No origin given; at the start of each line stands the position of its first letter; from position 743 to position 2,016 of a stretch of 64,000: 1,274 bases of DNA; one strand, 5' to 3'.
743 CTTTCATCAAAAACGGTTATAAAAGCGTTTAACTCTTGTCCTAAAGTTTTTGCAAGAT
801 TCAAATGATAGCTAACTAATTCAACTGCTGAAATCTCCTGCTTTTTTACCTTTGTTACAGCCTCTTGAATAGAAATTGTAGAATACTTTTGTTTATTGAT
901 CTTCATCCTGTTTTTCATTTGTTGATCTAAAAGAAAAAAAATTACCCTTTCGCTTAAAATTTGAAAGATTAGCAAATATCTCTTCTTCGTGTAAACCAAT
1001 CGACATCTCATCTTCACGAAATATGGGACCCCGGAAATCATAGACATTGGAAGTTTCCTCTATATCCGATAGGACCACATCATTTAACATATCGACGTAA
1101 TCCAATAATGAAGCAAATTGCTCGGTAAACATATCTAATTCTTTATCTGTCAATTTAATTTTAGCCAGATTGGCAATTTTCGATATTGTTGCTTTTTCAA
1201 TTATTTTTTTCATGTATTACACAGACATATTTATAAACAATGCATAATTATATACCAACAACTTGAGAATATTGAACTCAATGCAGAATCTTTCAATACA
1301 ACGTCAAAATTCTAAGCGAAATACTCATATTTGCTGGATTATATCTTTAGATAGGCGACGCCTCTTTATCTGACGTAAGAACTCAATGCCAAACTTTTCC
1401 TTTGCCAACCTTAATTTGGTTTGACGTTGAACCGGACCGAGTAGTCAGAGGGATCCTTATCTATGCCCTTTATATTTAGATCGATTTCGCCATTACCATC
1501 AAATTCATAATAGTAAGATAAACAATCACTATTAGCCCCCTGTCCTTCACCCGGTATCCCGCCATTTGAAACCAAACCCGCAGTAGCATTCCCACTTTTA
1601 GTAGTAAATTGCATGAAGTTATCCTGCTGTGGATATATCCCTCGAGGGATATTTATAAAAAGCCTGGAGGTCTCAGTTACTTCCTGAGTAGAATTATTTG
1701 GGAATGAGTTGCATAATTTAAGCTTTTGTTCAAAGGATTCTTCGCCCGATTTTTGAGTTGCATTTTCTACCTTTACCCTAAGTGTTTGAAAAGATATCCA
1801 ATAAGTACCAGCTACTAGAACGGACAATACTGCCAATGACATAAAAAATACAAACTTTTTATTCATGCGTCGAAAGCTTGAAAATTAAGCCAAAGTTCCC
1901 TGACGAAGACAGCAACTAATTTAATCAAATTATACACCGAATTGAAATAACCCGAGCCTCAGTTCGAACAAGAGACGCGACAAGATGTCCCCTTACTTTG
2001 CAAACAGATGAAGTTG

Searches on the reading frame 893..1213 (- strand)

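Call 101: search_protein_families(library=pfam, proteins=[window:893-1213:-], max_evalue=0.001)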
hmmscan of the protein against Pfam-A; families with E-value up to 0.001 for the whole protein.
window:893-1213:- (106 aa): 1 family
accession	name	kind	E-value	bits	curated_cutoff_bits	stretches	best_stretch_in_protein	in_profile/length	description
PF02686.20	GatC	-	1.3e-11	45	23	1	21-85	1-58/66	Glu-tRNAGln amidotransferase C subunit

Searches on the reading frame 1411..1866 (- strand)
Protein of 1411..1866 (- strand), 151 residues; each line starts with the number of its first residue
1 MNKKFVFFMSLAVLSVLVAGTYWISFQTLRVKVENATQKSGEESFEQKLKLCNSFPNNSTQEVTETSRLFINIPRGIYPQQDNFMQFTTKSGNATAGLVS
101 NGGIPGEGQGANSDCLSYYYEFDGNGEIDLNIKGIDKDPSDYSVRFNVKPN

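Call 78: find_encoding_contigs(protein=window:1411-1866:-, flank=10000, max_places=1)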
Protein window:1411-1866:- (151 aa): no gene with exactly this product is on record in the collection.

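Call 101: search_protein_families(library=pfam, proteins=[window:1411-1866:-], max_evalue=0.001)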
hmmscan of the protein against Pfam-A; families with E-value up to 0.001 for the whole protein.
window:1411-1866:- (151 aa): 0 families
